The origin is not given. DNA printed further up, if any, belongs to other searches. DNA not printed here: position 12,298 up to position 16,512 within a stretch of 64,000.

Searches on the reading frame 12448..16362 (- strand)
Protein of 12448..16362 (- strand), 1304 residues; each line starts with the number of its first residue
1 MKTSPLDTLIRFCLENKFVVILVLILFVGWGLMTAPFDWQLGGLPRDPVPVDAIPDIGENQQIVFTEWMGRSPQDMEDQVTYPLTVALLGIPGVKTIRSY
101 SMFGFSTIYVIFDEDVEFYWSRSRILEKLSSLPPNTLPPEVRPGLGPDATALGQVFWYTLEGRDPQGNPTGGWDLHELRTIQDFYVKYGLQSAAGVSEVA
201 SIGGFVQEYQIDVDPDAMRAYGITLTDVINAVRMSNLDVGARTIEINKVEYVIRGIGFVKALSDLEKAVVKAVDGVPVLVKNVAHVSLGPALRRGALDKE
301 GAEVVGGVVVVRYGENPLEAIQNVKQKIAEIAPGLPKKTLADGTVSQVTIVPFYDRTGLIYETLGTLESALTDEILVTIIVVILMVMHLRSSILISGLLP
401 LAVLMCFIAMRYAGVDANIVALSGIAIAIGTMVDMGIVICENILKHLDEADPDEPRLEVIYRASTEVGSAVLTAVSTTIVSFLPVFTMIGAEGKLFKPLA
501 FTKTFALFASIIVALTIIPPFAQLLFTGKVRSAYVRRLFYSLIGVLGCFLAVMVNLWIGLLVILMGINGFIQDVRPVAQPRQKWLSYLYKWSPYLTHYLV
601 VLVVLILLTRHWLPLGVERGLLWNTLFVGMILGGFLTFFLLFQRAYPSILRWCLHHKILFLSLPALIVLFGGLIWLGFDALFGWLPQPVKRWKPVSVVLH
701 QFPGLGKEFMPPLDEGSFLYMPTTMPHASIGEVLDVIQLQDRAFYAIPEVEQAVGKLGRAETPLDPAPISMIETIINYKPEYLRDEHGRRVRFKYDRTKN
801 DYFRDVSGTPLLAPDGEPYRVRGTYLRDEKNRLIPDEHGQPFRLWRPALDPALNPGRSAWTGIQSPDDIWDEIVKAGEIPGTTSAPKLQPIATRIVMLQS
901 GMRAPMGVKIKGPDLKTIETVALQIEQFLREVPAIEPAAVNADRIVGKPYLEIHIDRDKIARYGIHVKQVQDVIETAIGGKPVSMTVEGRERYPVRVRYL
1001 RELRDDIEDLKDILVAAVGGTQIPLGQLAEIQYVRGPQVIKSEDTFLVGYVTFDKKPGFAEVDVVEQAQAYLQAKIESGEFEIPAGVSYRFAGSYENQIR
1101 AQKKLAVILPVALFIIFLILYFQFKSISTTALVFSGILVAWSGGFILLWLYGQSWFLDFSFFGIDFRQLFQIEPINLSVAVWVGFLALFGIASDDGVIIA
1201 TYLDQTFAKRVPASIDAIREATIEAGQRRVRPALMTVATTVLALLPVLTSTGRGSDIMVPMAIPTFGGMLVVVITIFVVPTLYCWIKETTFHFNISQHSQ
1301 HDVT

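Call 10: search_protein_families(library=pfam, proteins=[window:12448-16362:-], max_evalue=0.001)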
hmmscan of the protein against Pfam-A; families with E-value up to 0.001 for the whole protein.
window:12448-16362:- (1304 aa): 1 family
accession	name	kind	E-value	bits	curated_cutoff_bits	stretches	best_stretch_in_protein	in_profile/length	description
PF00873.25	ACR_tran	-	2.5e-177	592.1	28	4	42-532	23-496/1021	AcrB/AcrD/AcrF family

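Call 51: search_protein_families(library=ncbifam, proteins=[window:12448-16362:-], max_evalue=1e-10)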
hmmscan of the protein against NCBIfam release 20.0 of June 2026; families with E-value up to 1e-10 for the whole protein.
window:12448-16362:- (1304 aa): 11 families
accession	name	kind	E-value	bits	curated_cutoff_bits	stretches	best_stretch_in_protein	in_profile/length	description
TIGR00914.1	2A0601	subfamily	6.2e-234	779.1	701.45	3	7-533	3-514/1051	CusA/CzcA family heavy metal efflux RND transporter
NF033617.1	RND_permease_2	subfamily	7.3e-103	345.3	1250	2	49-537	29-499/1009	multidrug efflux RND transporter permease subunit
NF000282.2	RND_permease_1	subfamily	1.7e-75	254.7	1250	2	48-526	28-496/1029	multidrug efflux RND transporter permease subunit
TIGR00915.1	2A0602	subfamily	6.1e-69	233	940.35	2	46-525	27-496/1050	efflux RND transporter permease subunit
NF007133.0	PRK09579.1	equivalog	1.5e-53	181.7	1763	2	55-526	38-489/1017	multidrug efflux RND transporter permease subunit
NF007905.0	PRK10614.1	equivalog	1.9e-51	174.8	1774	2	49-531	32-496/1025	multidrug efflux RND transporter permease subunit MdtC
NF007798.0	PRK10503.1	equivalog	2.1e-40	138.2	1584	2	49-551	41-530/1040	MdtB/MuxB family multidrug efflux RND transporter permease subunit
NF000037.1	RND_perm_OqxB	exception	4.5e-37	127.4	2200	2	49-529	32-502/1050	multidrug efflux RND transporter permease subunit OqxB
NF007131.0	PRK09577.1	equivalog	7.4e-35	119.9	1768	2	49-525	30-495/1045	multidrug efflux RND transporter permease subunit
NF007842.1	PRK10555.1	equivalog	2e-30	105.4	1854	2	50-525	31-496/1036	multidrug efflux RND transporter permease AcrD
NF011706.2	PRK15127.1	equivalog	3.6e-27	94.7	2150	2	188-522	164-493/1049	multidrug efflux RND transporter permease subunit AcrB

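Call 96: search_dna_similar(query=window:12448-16362:-, collection=plasmids, mode=protein, max_rows=8)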
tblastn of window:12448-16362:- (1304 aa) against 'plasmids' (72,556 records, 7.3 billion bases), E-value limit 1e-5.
The search stops at 5000 records and this limit was reached: more records match than are counted here, and every count below describes the 5000 best-scoring records only.
Records with a match: at least 5000; places in all: 8002; records where one place covers at least 80% of the query: 517.
Best place of each record, by identity: <60% 5000.
By first word of the organism name: Klebsiella 2152; Escherichia 292; Acinetobacter 220; Enterobacter 192; Rhizobium 173; Ralstonia 144; Salmonella 144; Sinorhizobium 137; Pseudomonas 103; Citrobacter 79; and 243 more.
By predicted mobility (MOB-suite, as given by PLSDB): conjugative 2228; non-mobilizable 2059; mobilizable 713.
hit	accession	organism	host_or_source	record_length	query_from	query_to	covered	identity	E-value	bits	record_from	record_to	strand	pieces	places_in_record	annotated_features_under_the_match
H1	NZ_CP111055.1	Chondrinema litorale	Seaweed,red alga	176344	6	1288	98%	59.6%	0e+0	1404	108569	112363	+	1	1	efflux RND transporter permease subunit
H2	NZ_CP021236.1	Pontibacter actiniarum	Whole organism,unidentified actinians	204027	2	1288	99%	58.3%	0e+0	1394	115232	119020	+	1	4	efflux RND transporter permease subunit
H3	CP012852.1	Persicobacter sp. JZB09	cell culture,soil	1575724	3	1298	99%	57.1%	0e+0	1307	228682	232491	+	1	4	none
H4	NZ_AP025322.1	Fulvitalea axinellae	-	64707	6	1289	98%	56.8%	0e+0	1338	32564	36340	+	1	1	efflux RND transporter permease subunit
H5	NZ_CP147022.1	Bernardetia sp. ABR2-2B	grean alga,grean algae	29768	29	1288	97%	57.8%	0e+0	1344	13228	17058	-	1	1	efflux RND transporter permease subunit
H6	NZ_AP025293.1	Persicobacter psychrovividus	-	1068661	9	1288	98%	56.8%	0e+0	1368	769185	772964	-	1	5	none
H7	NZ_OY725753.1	Parabacteroides distasonis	-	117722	6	1304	100%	52.5%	0e+0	1242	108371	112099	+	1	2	efflux RND transporter permease subunit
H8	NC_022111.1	Prevotella sp. oral taxon 299 str. F0039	Homo sapiens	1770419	6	1291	99%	51.4%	0e+0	1180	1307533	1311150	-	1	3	none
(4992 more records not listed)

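Call 97: get_annotated_region(hit=H1, flank=9000)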
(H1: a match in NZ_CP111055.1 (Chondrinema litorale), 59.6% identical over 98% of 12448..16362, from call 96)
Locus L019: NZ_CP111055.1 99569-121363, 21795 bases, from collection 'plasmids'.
description: Chondrinema litorale strain WSW3-B12 plasmid unnamed13, complete sequence
organism: Chondrinema litorale (NCBI taxid 2994555)
taxonomy: Bacteria; Bacteroidota; Cytophagia; Cytophagales; Flammeovirgaceae; Chondrinema; Chondrinema litorale
host: -; source: Seaweed,red alga; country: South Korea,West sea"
typing (MOB-suite, as given by PLSDB): non-mobilizable
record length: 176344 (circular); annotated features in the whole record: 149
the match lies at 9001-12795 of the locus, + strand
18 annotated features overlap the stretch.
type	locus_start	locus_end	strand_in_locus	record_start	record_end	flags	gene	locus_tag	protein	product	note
CDS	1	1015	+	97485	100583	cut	ccsA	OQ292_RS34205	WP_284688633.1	cytochrome c biogenesis protein CcsA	GO:0017004 - cytochrome complex assembly [Evidence IEA]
CDS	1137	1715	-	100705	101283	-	-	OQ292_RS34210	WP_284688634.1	HPP family protein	-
CDS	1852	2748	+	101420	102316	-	-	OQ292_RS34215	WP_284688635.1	LysR substrate-binding domain-containing protein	-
CDS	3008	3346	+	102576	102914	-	-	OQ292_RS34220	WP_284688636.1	cupin domain-containing protein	-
CDS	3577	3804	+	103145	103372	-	-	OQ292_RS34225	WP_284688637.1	hypothetical protein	-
CDS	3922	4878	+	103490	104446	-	-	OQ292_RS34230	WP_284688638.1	hypothetical protein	-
CDS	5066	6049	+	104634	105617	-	-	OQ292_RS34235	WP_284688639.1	hypothetical protein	-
CDS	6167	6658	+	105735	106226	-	-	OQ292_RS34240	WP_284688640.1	hypothetical protein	-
CDS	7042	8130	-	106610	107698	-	-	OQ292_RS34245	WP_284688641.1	TlpA disulfide reductase family protein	-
CDS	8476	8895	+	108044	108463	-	-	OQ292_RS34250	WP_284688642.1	hypothetical protein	-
CDS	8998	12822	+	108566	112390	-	-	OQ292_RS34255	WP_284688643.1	efflux RND transporter permease subunit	GO:0055085 - transmembrane transport [Evidence IEA]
CDS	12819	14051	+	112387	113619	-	-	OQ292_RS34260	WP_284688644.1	TolC family protein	GO:0055085 - transmembrane transport [Evidence IEA]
CDS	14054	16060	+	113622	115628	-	-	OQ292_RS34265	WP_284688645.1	copper-translocating P-type ATPase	GO:0006825 - copper ion transport [Evidence IEA]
CDS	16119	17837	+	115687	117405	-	-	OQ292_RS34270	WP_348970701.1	efflux RND transporter periplasmic adaptor subunit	GO:0006810 - transport [Evidence IEA]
CDS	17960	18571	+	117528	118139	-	-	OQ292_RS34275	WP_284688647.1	DUF3347 domain-containing protein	-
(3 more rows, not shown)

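Call 98: get_annotated_region(hit=H2, flank=9000)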
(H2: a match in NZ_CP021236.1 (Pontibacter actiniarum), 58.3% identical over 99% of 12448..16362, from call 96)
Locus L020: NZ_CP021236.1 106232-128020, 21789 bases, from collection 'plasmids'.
description: Pontibacter actiniarum strain DSM 19842 plasmid unnamed, complete sequence
organism: Pontibacter actiniarum (NCBI taxid 323450)
taxonomy: Bacteria; Bacteroidota; Cytophagia; Cytophagales; Hymenobacteraceae; Pontibacter; Pontibacter actiniarum
host: -; source: Whole organism,unidentified actinians; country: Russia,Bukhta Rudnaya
typing (MOB-suite, as given by PLSDB): mobilizable; relaxase MOBP
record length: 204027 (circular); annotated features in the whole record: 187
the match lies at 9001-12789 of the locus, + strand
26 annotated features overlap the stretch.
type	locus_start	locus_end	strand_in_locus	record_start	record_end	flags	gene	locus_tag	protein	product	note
CDS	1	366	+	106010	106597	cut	-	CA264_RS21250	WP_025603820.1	hypothetical protein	-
CDS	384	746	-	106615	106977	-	-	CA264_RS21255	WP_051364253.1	hypothetical protein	-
CDS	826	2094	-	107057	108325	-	-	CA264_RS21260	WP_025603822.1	Y-family DNA polymerase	-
CDS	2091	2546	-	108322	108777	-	umuD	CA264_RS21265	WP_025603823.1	translesion error-prone DNA polymerase V autoproteolytic subunit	-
CDS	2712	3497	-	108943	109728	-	-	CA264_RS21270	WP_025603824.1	ImmA/IrrE family metallo-endopeptidase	-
CDS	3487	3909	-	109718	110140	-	-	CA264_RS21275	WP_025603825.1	hypothetical protein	-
CDS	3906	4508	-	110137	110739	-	-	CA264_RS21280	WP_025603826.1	hypothetical protein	-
CDS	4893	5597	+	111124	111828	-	-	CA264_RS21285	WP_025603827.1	multiubiquitin domain-containing protein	-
CDS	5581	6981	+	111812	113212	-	-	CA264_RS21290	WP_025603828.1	ThiF family adenylyltransferase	-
CDS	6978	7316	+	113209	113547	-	-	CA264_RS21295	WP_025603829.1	DUF6527 family protein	-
CDS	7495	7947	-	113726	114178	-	-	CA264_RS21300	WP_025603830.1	hypothetical protein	-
CDS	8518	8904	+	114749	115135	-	-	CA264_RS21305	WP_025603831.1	hypothetical protein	-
CDS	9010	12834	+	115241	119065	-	-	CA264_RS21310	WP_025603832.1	efflux RND transporter permease subunit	GO:0055085 - transmembrane transport [Evidence IEA]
CDS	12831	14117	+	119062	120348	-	-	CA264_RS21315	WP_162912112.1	TolC family protein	GO:0055085 - transmembrane transport [Evidence IEA]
CDS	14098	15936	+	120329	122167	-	-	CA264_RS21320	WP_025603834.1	efflux RND transporter periplasmic adaptor subunit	GO:0006810 - transport [Evidence IEA]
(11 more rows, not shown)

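Call 101: get_annotated_region(hit=H4, flank=7000)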
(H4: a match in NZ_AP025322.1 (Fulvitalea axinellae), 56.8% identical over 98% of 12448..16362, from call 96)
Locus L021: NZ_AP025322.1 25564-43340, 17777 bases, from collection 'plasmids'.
description: Fulvitalea axinellae strain DSM 100852 plasmid pFA8, complete sequence
organism: Fulvitalea axinellae (NCBI taxid 1182444)
taxonomy: Bacteria; Bacteroidota; Cytophagia; Cytophagales; Persicobacteraceae; Fulvitalea; Fulvitalea axinellae
host: -; source: -; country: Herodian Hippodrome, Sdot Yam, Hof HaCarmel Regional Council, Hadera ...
typing (MOB-suite, as given by PLSDB): non-mobilizable
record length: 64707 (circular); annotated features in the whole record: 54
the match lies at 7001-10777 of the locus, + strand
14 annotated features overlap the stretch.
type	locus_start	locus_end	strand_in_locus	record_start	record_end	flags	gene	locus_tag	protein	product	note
CDS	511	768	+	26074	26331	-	-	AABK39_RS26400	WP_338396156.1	type II toxin-antitoxin system prevent-host-death family antitoxin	GO:0008219 - cell death [Evidence IEA]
CDS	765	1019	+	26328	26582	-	-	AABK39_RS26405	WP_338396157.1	Txe/YoeB family addiction module toxin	GO:0008219 - cell death [Evidence IEA]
CDS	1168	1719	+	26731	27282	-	-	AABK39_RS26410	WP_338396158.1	hypothetical protein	-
CDS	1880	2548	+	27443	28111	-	-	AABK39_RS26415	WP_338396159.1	hypothetical protein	-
CDS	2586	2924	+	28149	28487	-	-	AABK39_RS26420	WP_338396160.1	hypothetical protein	-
CDS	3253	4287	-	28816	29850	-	-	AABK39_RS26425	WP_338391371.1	ISAs1 family transposase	-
CDS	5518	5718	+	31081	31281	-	-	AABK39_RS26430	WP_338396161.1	hypothetical protein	-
CDS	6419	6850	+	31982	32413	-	-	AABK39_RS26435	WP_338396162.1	hypothetical protein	-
CDS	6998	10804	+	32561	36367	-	-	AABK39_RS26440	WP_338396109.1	efflux RND transporter permease subunit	GO:0055085 - transmembrane transport [Evidence IEA]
CDS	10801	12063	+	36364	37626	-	-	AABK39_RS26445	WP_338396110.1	TolC family protein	GO:0055085 - transmembrane transport [Evidence IEA]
CDS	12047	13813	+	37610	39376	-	-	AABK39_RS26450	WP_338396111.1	efflux RND transporter periplasmic adaptor subunit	GO:0006810 - transport [Evidence IEA]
CDS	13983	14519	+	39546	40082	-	-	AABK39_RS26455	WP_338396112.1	DUF3347 domain-containing protein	-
CDS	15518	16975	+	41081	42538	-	-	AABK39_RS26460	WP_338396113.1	hypothetical protein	-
CDS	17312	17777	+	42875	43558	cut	-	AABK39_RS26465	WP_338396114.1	hypothetical protein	-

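Call 102: get_annotated_region(hit=H7, flank=7000)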
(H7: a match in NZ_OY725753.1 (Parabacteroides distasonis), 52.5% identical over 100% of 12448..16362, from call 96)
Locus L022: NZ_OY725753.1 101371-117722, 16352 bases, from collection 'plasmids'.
description: Parabacteroides distasonis strain Parabacteroides distasonis TSDC17.2-1.1 plasmid 8, complete sequence
organism: Parabacteroides distasonis (NCBI taxid 823)
taxonomy: Bacteria; Bacteroidota; Bacteroidia; Bacteroidales; Tannerellaceae; Parabacteroides; Parabacteroides distasonis
host: -; source: -; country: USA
typing (MOB-suite, as given by PLSDB): non-mobilizable
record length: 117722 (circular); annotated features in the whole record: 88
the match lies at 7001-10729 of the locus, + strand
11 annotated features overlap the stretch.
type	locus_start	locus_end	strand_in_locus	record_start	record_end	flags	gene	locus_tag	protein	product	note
CDS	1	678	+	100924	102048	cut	-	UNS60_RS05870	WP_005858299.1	DNA polymerase III subunit delta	-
CDS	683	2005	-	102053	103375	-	-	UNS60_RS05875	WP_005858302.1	MATE family efflux transporter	GO:0006855 - xenobiotic transmembrane transport [Evidence IEA]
CDS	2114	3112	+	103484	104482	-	-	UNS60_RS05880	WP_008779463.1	hypothetical protein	-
CDS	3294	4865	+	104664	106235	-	-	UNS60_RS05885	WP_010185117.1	ClC family H(+)/Cl(-) exchange transporter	-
CDS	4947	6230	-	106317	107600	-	-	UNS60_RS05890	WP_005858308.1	DcaP family trimeric outer membrane transporter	-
CDS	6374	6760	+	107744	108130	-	-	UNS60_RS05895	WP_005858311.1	hypothetical protein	-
CDS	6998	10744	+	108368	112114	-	-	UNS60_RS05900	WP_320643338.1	efflux RND transporter permease subunit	GO:0055085 - transmembrane transport [Evidence IEA]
CDS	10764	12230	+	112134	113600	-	-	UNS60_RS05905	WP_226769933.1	TolC family protein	GO:0055085 - transmembrane transport [Evidence IEA]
CDS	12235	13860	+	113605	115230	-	-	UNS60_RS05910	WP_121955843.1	efflux RND transporter periplasmic adaptor subunit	GO:0006810 - transport [Evidence IEA]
CDS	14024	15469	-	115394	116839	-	-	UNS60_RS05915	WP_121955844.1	glycoside hydrolase family 30 beta sandwich domain-containing protein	-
CDS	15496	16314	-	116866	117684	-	-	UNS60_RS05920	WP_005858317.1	alpha/beta hydrolase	-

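Call 103: get_annotated_region(hit=H5, flank=5000)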
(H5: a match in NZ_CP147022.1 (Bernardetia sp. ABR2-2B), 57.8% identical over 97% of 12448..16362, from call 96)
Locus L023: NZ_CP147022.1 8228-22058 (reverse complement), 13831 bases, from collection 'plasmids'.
description: Bernardetia sp. ABR2-2B plasmid plasmd2, complete sequence
organism: Bernardetia sp. ABR2-2B (NCBI taxid 3127472)
taxonomy: Bacteria; Bacteroidota; Cytophagia; Cytophagales; Bernardetiaceae; Bernardetia; Bernardetia sp. ABR2-2B
host: -; source: grean alga,grean algae; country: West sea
typing (MOB-suite, as given by PLSDB): non-mobilizable
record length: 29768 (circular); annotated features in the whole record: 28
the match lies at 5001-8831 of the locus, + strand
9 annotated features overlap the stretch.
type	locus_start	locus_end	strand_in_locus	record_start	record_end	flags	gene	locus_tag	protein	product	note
CDS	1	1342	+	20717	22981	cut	-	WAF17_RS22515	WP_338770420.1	multicopper oxidase domain-containing protein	-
CDS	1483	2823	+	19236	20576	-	-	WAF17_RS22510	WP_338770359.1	APC family permease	-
CDS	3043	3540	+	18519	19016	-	-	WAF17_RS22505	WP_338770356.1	heavy metal-associated domain-containing protein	-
CDS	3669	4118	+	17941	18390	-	-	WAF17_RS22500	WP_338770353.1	MauE/DoxX family redox-associated membrane protein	GO:0030416 - methylamine metabolic process [Evidence IEA]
CDS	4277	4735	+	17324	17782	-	-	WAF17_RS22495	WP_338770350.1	hypothetical protein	-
CDS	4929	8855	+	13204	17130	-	-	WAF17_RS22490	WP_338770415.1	efflux RND transporter permease subunit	GO:0055085 - transmembrane transport [Evidence IEA]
CDS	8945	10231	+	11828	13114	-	-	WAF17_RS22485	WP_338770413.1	TolC family protein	GO:0055085 - transmembrane transport [Evidence IEA]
CDS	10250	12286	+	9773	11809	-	-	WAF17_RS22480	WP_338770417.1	copper-translocating P-type ATPase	GO:0006825 - copper ion transport [Evidence IEA]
CDS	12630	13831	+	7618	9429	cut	-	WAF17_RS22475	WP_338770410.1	efflux RND transporter periplasmic adaptor subunit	GO:0006810 - transport [Evidence IEA]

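Call 104: get_annotated_region(hit=H6, flank=5000)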
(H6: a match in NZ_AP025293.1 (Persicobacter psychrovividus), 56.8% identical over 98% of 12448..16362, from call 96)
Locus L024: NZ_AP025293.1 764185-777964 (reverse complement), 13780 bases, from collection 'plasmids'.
description: Persicobacter psychrovividus strain NBRC 101262 plasmid pPP1, complete sequence
organism: Persicobacter psychrovividus (NCBI taxid 387638)
taxonomy: Bacteria; Bacteroidota; Cytophagia; Cytophagales; Persicobacteraceae; Persicobacter; Persicobacter psychrovividus
host: -; source: -; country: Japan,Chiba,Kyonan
typing (MOB-suite, as given by PLSDB): non-mobilizable
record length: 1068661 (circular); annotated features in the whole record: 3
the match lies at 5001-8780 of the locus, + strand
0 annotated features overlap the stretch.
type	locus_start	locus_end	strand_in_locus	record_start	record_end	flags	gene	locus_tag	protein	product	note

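Call 105: get_annotated_region(hit=H8, flank=5000)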
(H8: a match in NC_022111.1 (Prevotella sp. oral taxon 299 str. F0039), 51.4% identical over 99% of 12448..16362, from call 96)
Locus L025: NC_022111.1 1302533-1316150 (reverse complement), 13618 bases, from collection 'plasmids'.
description: Prevotella sp. oral taxon 299 str. F0039 plasmid unnamed, complete sequence
organism: Prevotella sp. oral taxon 299 str. F0039 (NCBI taxid 575614)
taxonomy: Bacteria; Bacteroidota; Bacteroidia; Bacteroidales; Prevotellaceae; Prevotella; Prevotella sp. oral taxon 299; Prevotella sp. oral taxon 299 str. F0039
host: -; source: Homo sapiens; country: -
typing (MOB-suite, as given by PLSDB): non-mobilizable; replicon rep_cluster_406,rep_cluster_742,rep_cluster_90; mating-pair formation MPF_T
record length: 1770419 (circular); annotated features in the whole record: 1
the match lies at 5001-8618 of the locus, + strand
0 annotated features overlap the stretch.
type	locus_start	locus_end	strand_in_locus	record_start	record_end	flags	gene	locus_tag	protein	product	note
